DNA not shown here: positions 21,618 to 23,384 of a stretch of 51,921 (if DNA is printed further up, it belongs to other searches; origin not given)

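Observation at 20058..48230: Compact 28-kb FAAL-primed NRPS lipopeptide cluster with halogenase and kynurenine monooxygenase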

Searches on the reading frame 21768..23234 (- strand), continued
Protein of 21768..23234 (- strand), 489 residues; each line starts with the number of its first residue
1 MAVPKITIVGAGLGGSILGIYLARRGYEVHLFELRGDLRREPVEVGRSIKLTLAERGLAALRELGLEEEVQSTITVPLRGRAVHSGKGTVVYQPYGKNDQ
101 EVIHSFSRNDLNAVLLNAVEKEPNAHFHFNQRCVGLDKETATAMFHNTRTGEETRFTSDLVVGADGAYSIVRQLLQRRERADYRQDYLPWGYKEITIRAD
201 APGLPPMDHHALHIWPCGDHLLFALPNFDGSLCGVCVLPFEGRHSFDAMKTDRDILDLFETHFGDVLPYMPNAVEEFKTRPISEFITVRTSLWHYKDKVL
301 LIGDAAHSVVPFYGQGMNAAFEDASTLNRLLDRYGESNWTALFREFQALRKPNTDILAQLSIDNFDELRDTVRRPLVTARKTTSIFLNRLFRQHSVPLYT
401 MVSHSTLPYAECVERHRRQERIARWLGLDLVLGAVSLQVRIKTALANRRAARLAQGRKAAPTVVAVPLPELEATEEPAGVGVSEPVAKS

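Call 27: search_solved_structures(query=window:21768-23234:-, max_evalue=1e-10, show_alignments=2)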
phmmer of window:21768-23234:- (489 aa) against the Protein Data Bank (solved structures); distinct sequences matched with E-value up to 1e-10: 18.
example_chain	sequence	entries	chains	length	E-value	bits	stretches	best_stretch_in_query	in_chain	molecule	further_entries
6lkd_A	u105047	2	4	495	5.1e-80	272.6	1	5-428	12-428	Kynurenine 3-monooxygenase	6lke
5x68_A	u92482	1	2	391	2.4e-75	257.2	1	5-373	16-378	Kynurenine 3-monooxygenase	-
6fox_A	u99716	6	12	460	3.7e-72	246.7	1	5-425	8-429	Kynurenine 3-monooxygenase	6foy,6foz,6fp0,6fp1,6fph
5fn0_A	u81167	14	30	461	3.7e-72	246.7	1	5-425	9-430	KYNURENINE 3-MONOOXYGENASE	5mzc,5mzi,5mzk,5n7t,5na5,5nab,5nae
5x6p_A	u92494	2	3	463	3.8e-72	246.6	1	5-425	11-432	Kynurenine 3-monooxygenase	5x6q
5y66_A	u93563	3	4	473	8.2e-72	245.5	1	5-425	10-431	Kynurenine 3-monooxygenase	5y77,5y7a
4j2w_A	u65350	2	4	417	3e-43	151.3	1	5-377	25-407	Kynurenine 3-monooxygenase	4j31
4j34_A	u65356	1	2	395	4e-43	150.9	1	5-374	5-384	Kynurenine 3-monooxygenase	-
4j33_A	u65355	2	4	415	4.7e-43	150.7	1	5-374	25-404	Kynurenine 3-monooxygenase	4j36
5x6r_A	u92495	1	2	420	5.9e-43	150.4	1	5-374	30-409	Kynurenine 3-monooxygenase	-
8rqh_A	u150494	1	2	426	1.5e-22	83.1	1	4-359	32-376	Tropone 2-monooxygenase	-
8uiq_A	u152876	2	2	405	5.8e-13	51.5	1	5-357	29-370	6-hydroxynicotinate 3-monooxygenase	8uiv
5eow_A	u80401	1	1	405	9.4e-13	50.8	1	5-357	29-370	6-hydroxynicotinate 3-monooxygenase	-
5tum_A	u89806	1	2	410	1.2e-12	50.5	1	5-358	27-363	tetracycline destructase Tet(56)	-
8aq8_AAA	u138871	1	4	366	5e-12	48.4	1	4-330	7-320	Monooxygenase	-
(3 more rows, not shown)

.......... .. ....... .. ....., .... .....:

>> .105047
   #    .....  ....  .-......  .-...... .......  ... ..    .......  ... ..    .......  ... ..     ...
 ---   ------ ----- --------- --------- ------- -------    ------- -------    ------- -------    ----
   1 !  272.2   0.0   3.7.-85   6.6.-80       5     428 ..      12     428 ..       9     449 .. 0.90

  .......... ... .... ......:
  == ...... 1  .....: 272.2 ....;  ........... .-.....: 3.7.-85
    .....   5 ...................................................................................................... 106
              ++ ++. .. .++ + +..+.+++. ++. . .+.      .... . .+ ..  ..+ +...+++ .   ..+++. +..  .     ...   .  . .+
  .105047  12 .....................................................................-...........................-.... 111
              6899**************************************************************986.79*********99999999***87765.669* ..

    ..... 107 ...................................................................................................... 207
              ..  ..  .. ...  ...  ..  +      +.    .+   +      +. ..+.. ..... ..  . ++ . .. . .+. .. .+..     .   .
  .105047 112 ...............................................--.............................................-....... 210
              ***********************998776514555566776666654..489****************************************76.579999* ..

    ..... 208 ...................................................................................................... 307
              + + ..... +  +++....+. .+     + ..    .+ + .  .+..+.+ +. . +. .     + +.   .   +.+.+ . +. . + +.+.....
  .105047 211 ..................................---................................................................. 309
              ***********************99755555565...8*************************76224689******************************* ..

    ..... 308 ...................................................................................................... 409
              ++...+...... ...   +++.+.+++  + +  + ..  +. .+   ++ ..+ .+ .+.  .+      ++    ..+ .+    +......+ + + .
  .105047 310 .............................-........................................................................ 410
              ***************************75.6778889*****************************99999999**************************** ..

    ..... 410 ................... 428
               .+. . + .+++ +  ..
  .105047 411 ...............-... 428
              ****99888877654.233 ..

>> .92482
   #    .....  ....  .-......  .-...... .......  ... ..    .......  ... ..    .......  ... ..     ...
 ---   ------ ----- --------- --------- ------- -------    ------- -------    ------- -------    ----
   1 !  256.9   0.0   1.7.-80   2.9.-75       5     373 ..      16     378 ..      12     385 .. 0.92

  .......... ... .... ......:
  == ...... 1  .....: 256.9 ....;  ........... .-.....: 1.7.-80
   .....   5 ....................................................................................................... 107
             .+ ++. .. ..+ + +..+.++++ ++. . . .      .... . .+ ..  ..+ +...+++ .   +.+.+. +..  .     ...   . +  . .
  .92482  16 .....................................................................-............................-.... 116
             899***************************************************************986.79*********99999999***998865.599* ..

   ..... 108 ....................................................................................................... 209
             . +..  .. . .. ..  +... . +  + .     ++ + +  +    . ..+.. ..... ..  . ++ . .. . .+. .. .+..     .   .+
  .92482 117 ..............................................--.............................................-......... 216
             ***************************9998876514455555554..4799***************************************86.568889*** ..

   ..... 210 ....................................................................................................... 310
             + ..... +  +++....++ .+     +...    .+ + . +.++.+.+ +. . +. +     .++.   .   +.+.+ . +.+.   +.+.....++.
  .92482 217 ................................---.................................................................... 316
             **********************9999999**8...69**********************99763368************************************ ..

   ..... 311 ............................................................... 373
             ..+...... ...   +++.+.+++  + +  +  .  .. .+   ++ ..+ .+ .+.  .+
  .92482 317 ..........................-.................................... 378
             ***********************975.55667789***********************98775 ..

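Call 58: find_encoding_contigs(protein=P0003, flank=10000, max_places=1)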
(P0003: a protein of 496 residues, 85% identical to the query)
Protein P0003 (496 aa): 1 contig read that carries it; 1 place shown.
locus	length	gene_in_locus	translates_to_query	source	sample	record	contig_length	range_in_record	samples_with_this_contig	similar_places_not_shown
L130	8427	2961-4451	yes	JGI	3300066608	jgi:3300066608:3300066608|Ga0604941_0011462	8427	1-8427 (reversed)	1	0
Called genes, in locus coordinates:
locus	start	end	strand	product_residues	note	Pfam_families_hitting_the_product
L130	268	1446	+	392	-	PF13356:Arm-DNA-bind_3, PF14659:Phage_int_SAM_3 (weak), PF00589:Phage_integrase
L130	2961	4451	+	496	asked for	PF01266:DAO (faint), PF01494:FAD_binding_3, PF07992:Pyr_redox_2 (faint), PF13450:NAD_binding_8 (weak)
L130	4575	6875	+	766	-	PF19313:DUF5916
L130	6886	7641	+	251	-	-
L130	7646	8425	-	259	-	?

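Call 59: find_encoding_contigs(protein=P0007, flank=10000, max_places=1)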
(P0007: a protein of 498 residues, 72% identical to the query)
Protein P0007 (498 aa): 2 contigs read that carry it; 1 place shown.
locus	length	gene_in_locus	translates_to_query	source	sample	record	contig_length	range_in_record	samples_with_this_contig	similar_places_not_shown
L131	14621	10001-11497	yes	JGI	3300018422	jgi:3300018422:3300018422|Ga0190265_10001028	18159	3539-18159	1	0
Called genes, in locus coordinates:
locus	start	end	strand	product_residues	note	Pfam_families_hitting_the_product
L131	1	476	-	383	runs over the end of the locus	PF00899:ThiF, PF00581:Rhodanese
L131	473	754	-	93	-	PF02597:ThiS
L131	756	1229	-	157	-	PF01398:JAB, PF14464:Prok-JAB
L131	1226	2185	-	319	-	PF00291:PALP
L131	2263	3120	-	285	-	PF01694:Rhomboid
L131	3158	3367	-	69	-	-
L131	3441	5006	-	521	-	PF13191:AAA_16 (weak), PF13401:AAA_22 (weak), PF14516:AAA_35 (weak)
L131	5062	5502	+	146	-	-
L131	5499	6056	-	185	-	PF09413:DUF2007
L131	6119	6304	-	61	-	-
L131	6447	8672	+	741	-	PF19313:DUF5916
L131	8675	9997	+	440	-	PF05977:MFS_3, PF07690:MFS_1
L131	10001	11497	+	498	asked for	PF01266:DAO (faint), PF01494:FAD_binding_3, PF13450:NAD_binding_8 (weak)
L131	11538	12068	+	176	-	PF19502:DUF6036 (weak)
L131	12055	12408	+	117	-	-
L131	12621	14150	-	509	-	-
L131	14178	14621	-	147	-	?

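Call 60: find_encoding_contigs(protein=P0050, flank=10000, max_places=1)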
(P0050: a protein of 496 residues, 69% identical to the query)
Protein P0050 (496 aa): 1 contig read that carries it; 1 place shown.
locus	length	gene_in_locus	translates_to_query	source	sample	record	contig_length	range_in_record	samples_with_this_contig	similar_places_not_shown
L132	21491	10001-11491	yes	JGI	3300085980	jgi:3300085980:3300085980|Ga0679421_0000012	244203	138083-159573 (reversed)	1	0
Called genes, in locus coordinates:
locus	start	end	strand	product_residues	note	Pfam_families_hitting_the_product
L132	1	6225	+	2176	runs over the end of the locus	PF00668:Condensation, PF00501:AMP-binding, PF13193:AMP-binding_C, PF00550:PP-binding, PF00668:Condensation, PF00501:AMP-binding, PF13193:AMP-binding_C, PF00550:PP-binding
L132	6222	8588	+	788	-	PF00668:Condensation, PF13193:AMP-binding_C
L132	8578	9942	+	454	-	PF05977:MFS_3, PF07690:MFS_1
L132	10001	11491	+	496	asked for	PF01266:DAO (faint), PF01494:FAD_binding_3, PF08491:SE (faint)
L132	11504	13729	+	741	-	PF06452:CBM9_1 (weak), PF19313:DUF5916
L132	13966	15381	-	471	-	-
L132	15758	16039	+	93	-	PF05534:HicB (weak)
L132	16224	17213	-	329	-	PF00248:Aldo_ket_red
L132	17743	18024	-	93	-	-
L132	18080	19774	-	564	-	-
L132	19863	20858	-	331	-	-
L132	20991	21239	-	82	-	PF00479:G6PD_N (weak)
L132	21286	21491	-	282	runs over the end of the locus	-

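Call 61: find_encoding_contigs(protein=P0036, flank=10000, max_places=1)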
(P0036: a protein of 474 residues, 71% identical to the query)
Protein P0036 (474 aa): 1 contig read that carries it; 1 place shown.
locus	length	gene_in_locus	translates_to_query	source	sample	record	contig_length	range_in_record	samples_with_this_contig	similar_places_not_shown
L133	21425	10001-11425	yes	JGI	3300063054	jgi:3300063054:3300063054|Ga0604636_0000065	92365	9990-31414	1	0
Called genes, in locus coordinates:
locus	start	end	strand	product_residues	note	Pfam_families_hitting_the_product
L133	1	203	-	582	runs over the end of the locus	PF00072:Response_reg, PF00512:HisKA, PF02518:HATPase_c, PF00072:Response_reg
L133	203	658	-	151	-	PF00072:Response_reg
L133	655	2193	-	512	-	PF17152:CHASE8, PF00672:HAMP, PF00512:HisKA, PF02518:HATPase_c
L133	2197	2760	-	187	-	PF13689:DUF4154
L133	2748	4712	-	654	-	PF07715:Plug, PF00593:TonB_dep_Rec_b-barrel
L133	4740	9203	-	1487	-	PF01339:CheB_methylest, PF03705:CheR_N, PF01739:CheR, PF08448:PAS_4, PF13596:PAS_10, PF00989:PAS, PF08448:PAS_4, PF13426:PAS_9, +8 more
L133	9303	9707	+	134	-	PF00293:NUDIX, PF14815:NUDIX_4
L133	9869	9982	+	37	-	-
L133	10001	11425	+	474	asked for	PF01494:FAD_binding_3, PF08491:SE (faint)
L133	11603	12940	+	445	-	PF00675:Peptidase_M16, PF05193:Peptidase_M16_C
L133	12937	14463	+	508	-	PF00675:Peptidase_M16, PF05193:Peptidase_M16_C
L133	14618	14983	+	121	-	-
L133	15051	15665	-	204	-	PF08808:RES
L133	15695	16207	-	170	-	-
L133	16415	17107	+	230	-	-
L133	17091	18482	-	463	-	PF06123:CreD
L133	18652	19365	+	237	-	PF00072:Response_reg, PF00486:Trans_reg_C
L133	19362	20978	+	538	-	PF00672:HAMP, PF00512:HisKA, PF02518:HATPase_c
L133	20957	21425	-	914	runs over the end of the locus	PF00092:VWA (weak), PF13519:VWA_2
